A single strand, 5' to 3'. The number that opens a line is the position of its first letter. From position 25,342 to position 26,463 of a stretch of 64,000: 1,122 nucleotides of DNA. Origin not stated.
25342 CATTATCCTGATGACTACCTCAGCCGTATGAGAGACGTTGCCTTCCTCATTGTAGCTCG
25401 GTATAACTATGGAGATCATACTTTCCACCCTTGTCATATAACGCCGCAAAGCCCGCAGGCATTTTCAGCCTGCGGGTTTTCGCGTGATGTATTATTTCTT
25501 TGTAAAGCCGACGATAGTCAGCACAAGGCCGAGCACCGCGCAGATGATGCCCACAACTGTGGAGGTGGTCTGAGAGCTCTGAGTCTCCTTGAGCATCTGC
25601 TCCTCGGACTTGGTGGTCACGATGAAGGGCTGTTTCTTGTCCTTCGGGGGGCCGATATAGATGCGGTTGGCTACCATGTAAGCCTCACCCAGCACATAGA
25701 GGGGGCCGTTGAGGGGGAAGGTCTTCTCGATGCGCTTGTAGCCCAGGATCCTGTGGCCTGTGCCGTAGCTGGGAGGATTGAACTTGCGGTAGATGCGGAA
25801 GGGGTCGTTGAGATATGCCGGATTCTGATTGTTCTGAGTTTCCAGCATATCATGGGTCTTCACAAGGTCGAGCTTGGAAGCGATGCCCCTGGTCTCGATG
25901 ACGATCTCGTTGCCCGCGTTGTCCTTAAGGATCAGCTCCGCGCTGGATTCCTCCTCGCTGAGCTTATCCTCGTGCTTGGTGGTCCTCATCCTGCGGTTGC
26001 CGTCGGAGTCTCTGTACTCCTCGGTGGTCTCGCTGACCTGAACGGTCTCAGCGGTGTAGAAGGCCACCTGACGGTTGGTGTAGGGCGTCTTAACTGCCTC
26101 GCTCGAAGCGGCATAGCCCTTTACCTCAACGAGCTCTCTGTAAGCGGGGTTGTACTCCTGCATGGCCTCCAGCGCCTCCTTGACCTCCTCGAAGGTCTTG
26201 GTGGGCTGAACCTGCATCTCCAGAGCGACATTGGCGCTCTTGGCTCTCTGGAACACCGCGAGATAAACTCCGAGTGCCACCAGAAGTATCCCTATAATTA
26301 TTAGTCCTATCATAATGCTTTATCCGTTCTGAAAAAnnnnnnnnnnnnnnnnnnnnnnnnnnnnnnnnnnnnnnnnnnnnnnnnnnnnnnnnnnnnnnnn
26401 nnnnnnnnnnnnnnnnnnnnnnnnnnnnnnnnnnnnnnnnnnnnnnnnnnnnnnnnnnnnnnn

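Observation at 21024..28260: Seven-gene envelope operon: LiaI-like membrane proteins, PspA, a bitopic protein, GT2 (CsbB-like), YfhO and a membrane protein, behind a perfect promoter and divergent from a Bce-like TCS/ABC module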

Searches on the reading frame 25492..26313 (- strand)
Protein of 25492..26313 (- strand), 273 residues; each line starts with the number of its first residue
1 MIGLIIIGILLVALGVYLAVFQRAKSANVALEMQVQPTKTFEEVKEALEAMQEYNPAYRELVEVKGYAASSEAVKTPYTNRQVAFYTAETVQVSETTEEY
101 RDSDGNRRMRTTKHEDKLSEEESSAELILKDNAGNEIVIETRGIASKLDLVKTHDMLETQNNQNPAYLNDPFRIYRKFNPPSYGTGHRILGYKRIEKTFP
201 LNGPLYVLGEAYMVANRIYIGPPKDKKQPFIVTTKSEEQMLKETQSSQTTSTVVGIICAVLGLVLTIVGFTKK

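Call 3: search_protein_families(library=pfam, proteins=[window:25492-26313:-], max_evalue=0.01)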
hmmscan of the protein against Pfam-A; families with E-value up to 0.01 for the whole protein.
window:25492-26313:- (273 aa): 4 families
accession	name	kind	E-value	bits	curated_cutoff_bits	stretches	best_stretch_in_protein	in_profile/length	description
PF12483.13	GIDE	-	1.2e-23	83.8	23.6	1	97-265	3-159/160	E3 Ubiquitin ligase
PF11381.13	DUF3185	-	0.00068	20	25.3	0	6-21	2-17/59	Protein of unknown function (DUF3185)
PF13273.12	DUF4064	-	0.0017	19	32.1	0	231-269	43-81/102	Protein of unknown function (DUF4064)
PF11271.13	PorA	-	0.0078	16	29.5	0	239-270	265-296/297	Porin PorA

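Call 9: search_protein_families(library=ncbifam, proteins=[window:25492-26313:-], max_evalue=0.01)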
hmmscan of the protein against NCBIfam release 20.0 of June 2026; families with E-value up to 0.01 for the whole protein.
window:25492-26313:- (273 aa): 1 family
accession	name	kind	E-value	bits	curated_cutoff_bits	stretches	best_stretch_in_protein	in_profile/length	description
NF052458.1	PhdiestGepA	equivalog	0.002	16.4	1200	1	229-272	324-367/840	phosphodiesterase GepA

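Call 10: find_encoding_contigs(protein=window:25492-26313:-, flank=10000, max_places=10)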
Protein window:25492-26313:- (273 aa): 15 contigs read that carry it; 9 places shown.
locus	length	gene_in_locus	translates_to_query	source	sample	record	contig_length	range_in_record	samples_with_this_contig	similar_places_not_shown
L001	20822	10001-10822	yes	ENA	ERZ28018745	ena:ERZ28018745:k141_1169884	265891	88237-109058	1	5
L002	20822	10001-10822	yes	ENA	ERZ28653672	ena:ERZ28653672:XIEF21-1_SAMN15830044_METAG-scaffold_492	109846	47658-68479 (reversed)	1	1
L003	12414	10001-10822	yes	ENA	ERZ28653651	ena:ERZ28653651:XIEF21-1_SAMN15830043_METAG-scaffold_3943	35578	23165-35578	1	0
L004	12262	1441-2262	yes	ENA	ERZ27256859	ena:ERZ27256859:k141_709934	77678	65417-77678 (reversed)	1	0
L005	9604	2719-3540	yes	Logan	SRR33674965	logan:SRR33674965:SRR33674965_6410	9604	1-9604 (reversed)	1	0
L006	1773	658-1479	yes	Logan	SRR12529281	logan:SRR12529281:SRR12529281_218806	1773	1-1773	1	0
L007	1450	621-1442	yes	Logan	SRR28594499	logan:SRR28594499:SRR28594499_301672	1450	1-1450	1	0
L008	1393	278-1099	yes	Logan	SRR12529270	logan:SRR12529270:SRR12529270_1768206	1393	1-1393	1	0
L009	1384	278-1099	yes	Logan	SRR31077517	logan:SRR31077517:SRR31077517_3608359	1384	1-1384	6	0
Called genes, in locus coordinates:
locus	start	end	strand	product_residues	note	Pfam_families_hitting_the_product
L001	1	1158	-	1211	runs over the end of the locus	PF07494:Reg_prop (faint), PF07495:Y_Y_Y (weak), PF08668:HDOD (weak), PF13487:HD_5, PF01966:HD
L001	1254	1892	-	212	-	PF00730:HhH-GPD, PF14520:HHH_5 (faint), PF00633:HHH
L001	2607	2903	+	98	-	-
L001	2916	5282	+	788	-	PF02687:FtsX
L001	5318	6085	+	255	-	PF00005:ABC_tran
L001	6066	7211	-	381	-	PF00512:HisKA, PF02518:HATPase_c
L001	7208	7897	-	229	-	PF00072:Response_reg, PF00486:Trans_reg_C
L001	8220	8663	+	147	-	-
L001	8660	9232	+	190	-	-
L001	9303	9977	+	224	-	PF04012:PspA_IM30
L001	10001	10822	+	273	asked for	PF12483:GIDE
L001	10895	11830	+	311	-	PF00535:Glycos_transf_2, PF10111:Glyco_tranf_2_2 (weak), PF13641:Glyco_tranf_2_3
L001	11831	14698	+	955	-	PF09586:YfhO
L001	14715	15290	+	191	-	-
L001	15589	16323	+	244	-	PF20260:PUA_4, PF04452:Methyltrans_RNA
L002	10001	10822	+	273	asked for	PF12483:GIDE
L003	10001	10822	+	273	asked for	PF12483:GIDE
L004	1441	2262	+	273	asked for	PF12483:GIDE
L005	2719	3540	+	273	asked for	PF12483:GIDE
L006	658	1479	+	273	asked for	PF12483:GIDE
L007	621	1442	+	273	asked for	PF12483:GIDE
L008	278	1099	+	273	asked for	PF12483:GIDE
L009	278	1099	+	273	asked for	PF12483:GIDE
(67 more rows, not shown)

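Call 12: find_homologous_proteins(query=window:25492-26313:-, max_evalue=0.00001)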
Query window:25492-26313:- (273 aa): 56 proteins with E <= 0.00001 among 1818 candidates.
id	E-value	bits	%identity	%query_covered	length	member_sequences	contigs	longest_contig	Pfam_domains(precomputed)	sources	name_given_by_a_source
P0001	1.9e-173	593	100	100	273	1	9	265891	PF12483.14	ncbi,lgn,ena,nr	ncbi:MAG: hypothetical protein IKN17_00500 [Ruminococcus sp.]|nr:hypothetical protein [Ruminococcus 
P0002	1.4e-142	491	81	100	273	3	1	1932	PF12483.14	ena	-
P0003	1.4e-142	491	82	100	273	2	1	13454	PF12483.14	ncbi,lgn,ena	-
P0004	5.4e-142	490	82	100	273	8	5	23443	PF12483.14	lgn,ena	-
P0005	1.7e-139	481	79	100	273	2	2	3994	PF12483.14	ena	-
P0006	8.3e-139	479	79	100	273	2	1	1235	PF12483.14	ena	-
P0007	1.2e-138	479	80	100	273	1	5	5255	PF12483.14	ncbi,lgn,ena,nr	ncbi:MAG: hypothetical protein IKO27_06055 [Ruminococcus sp.]|nr:hypothetical protein [Ruminococcus 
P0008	3.1e-138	477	80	93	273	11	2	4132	PF12483.14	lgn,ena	-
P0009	8.3e-123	427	73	99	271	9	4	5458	PF12483.14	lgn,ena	-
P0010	4.1e-112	392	68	99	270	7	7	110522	PF12483.14,PF11381.14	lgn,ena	-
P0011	3.1e-108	379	68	100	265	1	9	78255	PF12483.14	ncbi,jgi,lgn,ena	-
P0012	1.8e-103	363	62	94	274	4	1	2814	PF12483.14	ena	-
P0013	2.3e-103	363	60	94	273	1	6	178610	PF12483.14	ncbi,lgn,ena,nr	ncbi:MAG: hypothetical protein IJ746_03145 [Ruminococcus sp.]|nr:hypothetical protein [Ruminococcus 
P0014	4.1e-103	362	66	99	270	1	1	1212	PF12483.14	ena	-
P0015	4.6e-103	362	66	100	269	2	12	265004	PF12483.14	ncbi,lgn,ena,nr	ncbi:MAG: hypothetical protein IKP95_00805 [Ruminococcus sp.]|nr:hypothetical protein [Ruminococcus 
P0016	1.1e-102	361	65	99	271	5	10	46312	PF12483.14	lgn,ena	-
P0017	1.2e-101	357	61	93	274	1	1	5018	PF12483.14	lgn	-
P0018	8.3e-101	355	63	94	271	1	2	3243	PF12483.14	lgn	-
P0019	2.2e-100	353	64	94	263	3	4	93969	PF12483.14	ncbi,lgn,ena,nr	ncbi:MAG: hypothetical protein IKP47_01750 [Ruminococcus sp.]|nr:hypothetical protein [Ruminococcus 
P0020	1.4e-98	347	62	99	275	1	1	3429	PF12483.14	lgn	-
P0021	5.5e-98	345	60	94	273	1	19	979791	PF12483.14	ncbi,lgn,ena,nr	ncbi:MAG: hypothetical protein IKO44_00255 [Ruminococcus sp.]|nr:hypothetical protein [Ruminococcus 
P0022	2.3e-97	343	57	94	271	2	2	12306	PF12483.14,PF11381.14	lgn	-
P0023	2.4e-97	343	60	94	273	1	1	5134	PF12483.14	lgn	-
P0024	3.3e-94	333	58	97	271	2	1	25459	PF12483.14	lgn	-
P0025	3.8e-91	323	59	95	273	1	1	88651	PF12483.14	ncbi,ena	-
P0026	1.6e-86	308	60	94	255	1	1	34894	PF12483.14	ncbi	-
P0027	8.0e-86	306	56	98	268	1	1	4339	PF12483.14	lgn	-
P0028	4.3e-85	303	57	96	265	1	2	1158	PF12483.14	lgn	-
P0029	5.1e-85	303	59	96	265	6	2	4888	PF12483.14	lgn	-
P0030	1.9e-84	301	57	98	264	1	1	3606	PF12483.14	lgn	-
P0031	1.0e-81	292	54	89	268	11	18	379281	PF12483.14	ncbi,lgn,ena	-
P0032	3.8e-81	290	59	86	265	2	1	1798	PF12483.14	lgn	-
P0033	4.8e-81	290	54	96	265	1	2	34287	PF12483.14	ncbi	-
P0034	8.5e-81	289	54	99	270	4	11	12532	PF12483.14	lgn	-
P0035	2.5e-80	288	53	98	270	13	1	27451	PF12483.14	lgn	-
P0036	5.3e-80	286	51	94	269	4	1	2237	PF12483.14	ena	-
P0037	1.0e-79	286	58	89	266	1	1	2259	PF12483.14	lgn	-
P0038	5.6e-79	283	54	97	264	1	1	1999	PF12483.14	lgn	-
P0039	1.0e-78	282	51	98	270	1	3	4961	PF12483.14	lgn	-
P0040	1.5e-78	282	54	98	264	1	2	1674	PF12483.14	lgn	-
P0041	4.4e-78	280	50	98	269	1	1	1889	PF12483.14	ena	-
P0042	5.0e-77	277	52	93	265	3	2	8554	PF12483.14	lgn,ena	-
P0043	4.8e-75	270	53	93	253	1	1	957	PF12483.14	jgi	jgi:hypothetical protein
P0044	1.7e-74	268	54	94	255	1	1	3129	PF12483.14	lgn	-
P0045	8.4e-43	165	37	95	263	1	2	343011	PF12483.14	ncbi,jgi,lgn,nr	ncbi:MAG: E3 ubiquitin ligase family protein [Oscillospiraceae bacterium]|jgi:hypothetical protein|n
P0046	3.9e-38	149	36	98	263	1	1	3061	PF12483.14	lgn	-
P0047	6.5e-11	60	26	96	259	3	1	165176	PF12483.14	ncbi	ncbi:E3 ubiquitin ligase family protein [Actinomycetospora sp. C-140]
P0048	2.1e-9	55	26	75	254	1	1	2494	PF12483.14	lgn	-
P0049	3.8e-9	54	38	30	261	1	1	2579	PF12483.14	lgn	-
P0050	5.9e-9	54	28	93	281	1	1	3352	PF12483.14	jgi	jgi:hypothetical protein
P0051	8.2e-8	50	23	68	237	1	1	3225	PF12483.14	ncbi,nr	ncbi:MAG: E3 ubiquitin ligase family protein [Actinomycetia bacterium]|nr:E3 ubiquitin ligase family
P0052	1.0e-7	50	27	88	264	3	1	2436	PF12483.14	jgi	-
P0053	2.5e-7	48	25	77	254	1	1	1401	PF12483.14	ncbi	-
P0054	5.8e-7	47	33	30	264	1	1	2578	PF12483.14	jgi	jgi:hypothetical protein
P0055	7.4e-7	47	22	88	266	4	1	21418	PF12483.14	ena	-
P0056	1.9e-6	46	25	76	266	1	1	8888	PF12483.14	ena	-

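Call 14: find_related_loci(query=A1, collection=genome_contigs, flank=10000)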
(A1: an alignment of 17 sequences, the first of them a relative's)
Query A1 (273 aa) in genome_contigs; peptide patterns used: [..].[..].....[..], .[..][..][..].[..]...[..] (x = any residue, [..] = any of these).
74 stretches matched a pattern; 51 encode a relative of the query (tblastn E <= 1e-3); 50 distinct loci.
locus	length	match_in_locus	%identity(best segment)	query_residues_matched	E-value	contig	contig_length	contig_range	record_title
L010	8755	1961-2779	80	1-273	3e-151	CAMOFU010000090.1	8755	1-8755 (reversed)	MAG: uncultured Clostridia bacterium isolate SRR873604_bin.87_metaWRAP_v1.3_MAG genome assembly, contig: NODE_21923_leng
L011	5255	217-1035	80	1-273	2e-150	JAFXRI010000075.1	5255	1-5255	MAG: Ruminococcus sp. isolate RGIG6675 Sheep_Rumen-1__c956969, whole genome shotgun sequence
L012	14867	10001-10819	82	1-273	3e-145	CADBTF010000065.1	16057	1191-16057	MAG: uncultured Ruminococcus sp. isolate RUG14281 genome assembly, contig: RUG14281_asm_65, whole genome shotgun sequenc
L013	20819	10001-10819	81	1-273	9e-144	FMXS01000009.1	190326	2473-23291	Ruminococcaceae bacterium FB2012 genome assembly, contig: IE31DRAFT_scaffold00007.7, whole genome shotgun sequence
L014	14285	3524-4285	80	20-273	4e-138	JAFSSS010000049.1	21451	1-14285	MAG: Ruminococcus sp. isolate RGIG3439 Goat_Rumen.Co__c1572317, whole genome shotgun sequence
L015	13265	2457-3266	67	2-272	8e-121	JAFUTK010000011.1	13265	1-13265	MAG: Ruminococcus sp. isolate RGIG4809 Roe_deer_Reticulum-5__c34184, whole genome shotgun sequence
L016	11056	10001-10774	64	16-272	7e-107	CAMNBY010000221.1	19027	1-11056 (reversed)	MAG: uncultured Clostridia bacterium isolate SRR873595_bin.23_metaWRAP_v1.3_MAG genome assembly, contig: ERZ1756110.1439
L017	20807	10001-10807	66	1-273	8e-107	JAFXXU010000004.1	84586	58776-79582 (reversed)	MAG: Ruminococcus sp. isolate RGIG6843 Sheep_Rumen-4__c305, whole genome shotgun sequence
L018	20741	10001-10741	64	17-272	3e-97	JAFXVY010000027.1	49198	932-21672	MAG: Ruminococcus sp. isolate RGIG6795 Sheep_Rumen-3__c232901, whole genome shotgun sequence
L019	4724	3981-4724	60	17-263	7e-94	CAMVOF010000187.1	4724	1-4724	MAG TPA_asm: uncultured Clostridia bacterium isolate SRR8387721_bin.45_metaWRAP_v1.3_MAG genome assembly, contig: ERZ142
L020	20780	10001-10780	59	4-261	2e-92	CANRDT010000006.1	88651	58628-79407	MAG: uncultured Ruminococcus sp. isolate Lapin-026__bin116 genome assembly, contig: Lapin-026__NODE_224_length_88651_cov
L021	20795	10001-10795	55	5-270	3e-90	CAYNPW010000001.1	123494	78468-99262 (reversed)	MAG TPA_asm: uncultured Ruminococcus sp. isolate SRP222994_co1_478 genome assembly, contig: NODE_100_length_123494_cov_7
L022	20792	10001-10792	54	5-269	7e-89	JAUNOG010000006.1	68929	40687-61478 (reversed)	MAG: Ruminococcus sp. isolate S34M_St_103 NODE_123_length_68929_cov_10.606804, whole genome shotgun sequence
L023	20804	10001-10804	53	4-272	2e-87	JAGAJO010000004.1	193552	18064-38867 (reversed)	MAG: Ruminococcus sp. isolate RGIG8501 Water_deer_Cecum-1__c109, whole genome shotgun sequence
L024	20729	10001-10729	53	16-259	4e-78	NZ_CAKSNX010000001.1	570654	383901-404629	MAG: uncultured Ruminococcus sp. isolate REFINED_METABAT215_TOP10_CONTIGS_1500_ASSEMBLY_K77_MERGED__Hadza_MoBio_hadza-I-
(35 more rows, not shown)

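Call 29: search_protein_families(library=pfam, proteins=[L013:6926-7711:-, L013:6791-7840:+, L013:5872-6597:-, L012:7153-7875:-, L012:4531-6816:-, L012:6548-7225:-], max_evalue=0.001)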
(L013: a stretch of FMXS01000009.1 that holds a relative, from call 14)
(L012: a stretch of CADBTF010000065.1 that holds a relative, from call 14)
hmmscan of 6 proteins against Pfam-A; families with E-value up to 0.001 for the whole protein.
L013:6926-7711:- (261 aa): 0 families

L013:6791-7840:+ (349 aa): 2 families
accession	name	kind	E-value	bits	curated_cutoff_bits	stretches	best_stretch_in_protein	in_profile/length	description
PF13930.12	Endonuclea_NS_2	-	4.6e-17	62.9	27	1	109-230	13-128/132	DNA/RNA non-specific endonuclease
PF01223.29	Endonuclease_NS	-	0.00092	19.4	23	0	154-228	80-167/223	DNA/RNA non-specific endonuclease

L013:5872-6597:- (241 aa): 1 family
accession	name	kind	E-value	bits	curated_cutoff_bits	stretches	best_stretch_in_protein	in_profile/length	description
PF00300.27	His_Phos_1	-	1.2e-17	64.7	21.7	1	3-199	1-185/194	Histidine phosphatase superfamily (branch 1)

L012:7153-7875:- (240 aa): 2 families
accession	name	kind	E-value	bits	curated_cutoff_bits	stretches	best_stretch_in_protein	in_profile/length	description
PF04542.20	Sigma70_r2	-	1.1e-11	44.7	24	1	80-146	3-70/71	Sigma-70 region 2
PF08281.18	Sigma70_r4_2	-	2.5e-08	33.9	25.7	1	179-229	4-54/54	Sigma-70, region 4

L012:4531-6816:- (761 aa): 2 families
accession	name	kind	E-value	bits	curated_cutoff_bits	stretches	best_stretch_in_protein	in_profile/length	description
PF02690.20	Na_Pi_cotrans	-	4.2e-57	192.4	29.1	2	190-338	1-136/137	Na+/Pi-cotransporter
PF01895.24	PhoU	-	9e-29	100.1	23.5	2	534-618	3-88/89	PhoU domain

L012:6548-7225:- (225 aa): 0 families

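Call 34: search_solved_structures(query=window:25492-26313:-, max_evalue=1)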
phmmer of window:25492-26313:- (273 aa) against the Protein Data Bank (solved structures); distinct sequences matched with E-value up to 1: 0.

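Call 51: find_encoding_contigs(protein=P0047, flank=5000, max_places=2)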
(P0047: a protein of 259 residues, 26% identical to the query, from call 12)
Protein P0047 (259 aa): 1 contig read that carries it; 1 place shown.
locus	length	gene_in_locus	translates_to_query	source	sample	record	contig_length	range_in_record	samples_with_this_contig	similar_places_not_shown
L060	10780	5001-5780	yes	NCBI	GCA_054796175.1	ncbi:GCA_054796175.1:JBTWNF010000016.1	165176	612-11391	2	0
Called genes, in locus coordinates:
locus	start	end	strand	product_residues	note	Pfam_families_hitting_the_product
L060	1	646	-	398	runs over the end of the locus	PF07690:MFS_1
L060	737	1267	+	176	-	PF13563:2_5_RNA_ligase2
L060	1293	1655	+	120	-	PF10823:DUF2568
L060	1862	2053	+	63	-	-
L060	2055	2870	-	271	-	-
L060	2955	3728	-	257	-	PF00106:adh_short, PF01370:Epimerase, PF13561:adh_short_C2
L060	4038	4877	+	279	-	PF02567:PhzC-PhzF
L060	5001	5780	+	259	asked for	PF12483:GIDE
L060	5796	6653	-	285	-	PF00795:CN_hydrolase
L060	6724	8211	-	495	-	PF00082:Peptidase_S8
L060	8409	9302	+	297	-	-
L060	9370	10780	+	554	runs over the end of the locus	PF00072:Response_reg, PF00070:Pyr_redox (faint), PF07992:Pyr_redox_2, PF12831:FAD_oxidored (weak), PF13738:Pyr_redox_3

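Call 52: find_encoding_contigs(protein=P0055, flank=5000, max_places=2)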
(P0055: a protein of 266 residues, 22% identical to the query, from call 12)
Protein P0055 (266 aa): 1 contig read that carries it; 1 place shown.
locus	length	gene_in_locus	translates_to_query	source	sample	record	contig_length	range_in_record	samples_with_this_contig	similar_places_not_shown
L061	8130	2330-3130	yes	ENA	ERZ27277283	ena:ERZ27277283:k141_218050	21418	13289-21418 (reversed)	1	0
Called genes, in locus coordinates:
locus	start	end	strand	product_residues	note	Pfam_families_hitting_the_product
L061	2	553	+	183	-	?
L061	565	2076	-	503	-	PF02720:DUF222, PF01844:HNH (weak)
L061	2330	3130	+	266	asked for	PF12483:GIDE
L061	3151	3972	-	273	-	PF00557:Peptidase_M24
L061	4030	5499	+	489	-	PF01565:FAD_binding_4, PF04030:ALO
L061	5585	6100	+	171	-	PF27105:Rv1265_N, PF27540:Mb1296_C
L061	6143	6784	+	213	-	PF03446:NAD_binding_2 (faint), PF03807:F420_oxidored, PF07991:KARI_N (weak)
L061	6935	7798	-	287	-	PF02548:Pantoate_transf, PF13714:PEP_mutase (weak)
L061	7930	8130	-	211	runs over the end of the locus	PF01810:LysE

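Call 55: predict_structure(alignment_id=A1)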
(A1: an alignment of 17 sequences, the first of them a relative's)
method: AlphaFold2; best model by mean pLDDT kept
length: 273 residues; sequences in the alignment: 17
mean_pLDDT: 77.9   pTM: 0.62
mean pLDDT of the five models: 77.9, 77.5, 76.7, 76.6, 75.4
residues with pLDDT >= 90: 67; 70-90: 136; 50-70: 45; < 50: 25
segments of 3 or more residues with pLDDT < 50: 161-184
pLDDT, mean of each block of 10 residues (from residue 1): 73 71 59 65 86 82 91 91 93 85 87 87 91 90 85 83 45 41 60 91 91 90 85 80 64 70 73 59
secondary structure, 60 per line:
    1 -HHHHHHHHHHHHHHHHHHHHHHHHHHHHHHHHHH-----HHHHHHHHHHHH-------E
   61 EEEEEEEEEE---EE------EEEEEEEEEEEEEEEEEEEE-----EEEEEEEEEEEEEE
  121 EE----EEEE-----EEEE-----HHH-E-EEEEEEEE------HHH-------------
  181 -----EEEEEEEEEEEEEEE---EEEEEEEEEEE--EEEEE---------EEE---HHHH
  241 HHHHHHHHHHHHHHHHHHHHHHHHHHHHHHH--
elements in order: H2-35 H41-52 E60-70 E82-101 E107-122 E127-130 E136-139 E151-158 E186-200 E204-214 E217-221 E231-233 H237-271

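Call 62: find_encoding_contigs(protein=P0045, flank=8000, max_places=1)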
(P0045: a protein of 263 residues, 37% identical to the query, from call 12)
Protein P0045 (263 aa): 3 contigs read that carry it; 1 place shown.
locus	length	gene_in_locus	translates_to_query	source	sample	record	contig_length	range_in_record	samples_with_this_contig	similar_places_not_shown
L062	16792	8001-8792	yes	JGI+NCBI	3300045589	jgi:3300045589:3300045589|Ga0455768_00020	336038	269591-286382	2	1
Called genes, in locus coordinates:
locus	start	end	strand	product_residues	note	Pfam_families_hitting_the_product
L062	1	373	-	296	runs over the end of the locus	PF00126:HTH_1, PF03466:LysR_substrate, PF12727:PBP_like (faint)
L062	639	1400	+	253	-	PF00528:BPD_transp_1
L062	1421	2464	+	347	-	PF04069:OpuAC, PF13379:NMT1_2, PF12974:Phosphonate-bd, PF09084:NMT1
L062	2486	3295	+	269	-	PF00005:ABC_tran, PF13401:AAA_22 (weak)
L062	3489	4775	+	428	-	PF04143:Sulf_transp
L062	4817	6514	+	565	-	PF01266:DAO (faint), PF07992:Pyr_redox_2, PF13450:NAD_binding_8 (faint), PF13434:Lys_Orn_oxgnase (weak), PF13738:Pyr_redox_3 (weak), PF00070:Pyr_redox, PF02852:Pyr_redox_dim, PF00581:Rhodanese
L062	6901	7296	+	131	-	-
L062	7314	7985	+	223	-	PF04012:PspA_IM30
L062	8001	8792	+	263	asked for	PF12483:GIDE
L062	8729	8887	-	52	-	-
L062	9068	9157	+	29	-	-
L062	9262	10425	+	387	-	PF00005:ABC_tran, PF13304:AAA_21 (faint), PF00571:CBS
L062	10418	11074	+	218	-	PF00528:BPD_transp_1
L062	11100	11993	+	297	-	PF04069:OpuAC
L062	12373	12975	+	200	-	PF00440:TetR_N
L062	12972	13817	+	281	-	PF00005:ABC_tran, PF13304:AAA_21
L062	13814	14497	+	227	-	PF24686:FLQE3_permease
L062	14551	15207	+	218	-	PF12698:ABC2_membrane_3 (weak)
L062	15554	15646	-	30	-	-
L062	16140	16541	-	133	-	PF06541:ABC_trans_CmpB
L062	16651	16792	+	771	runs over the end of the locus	PF02743:dCache_1, PF00990:GGDEF, PF00563:EAL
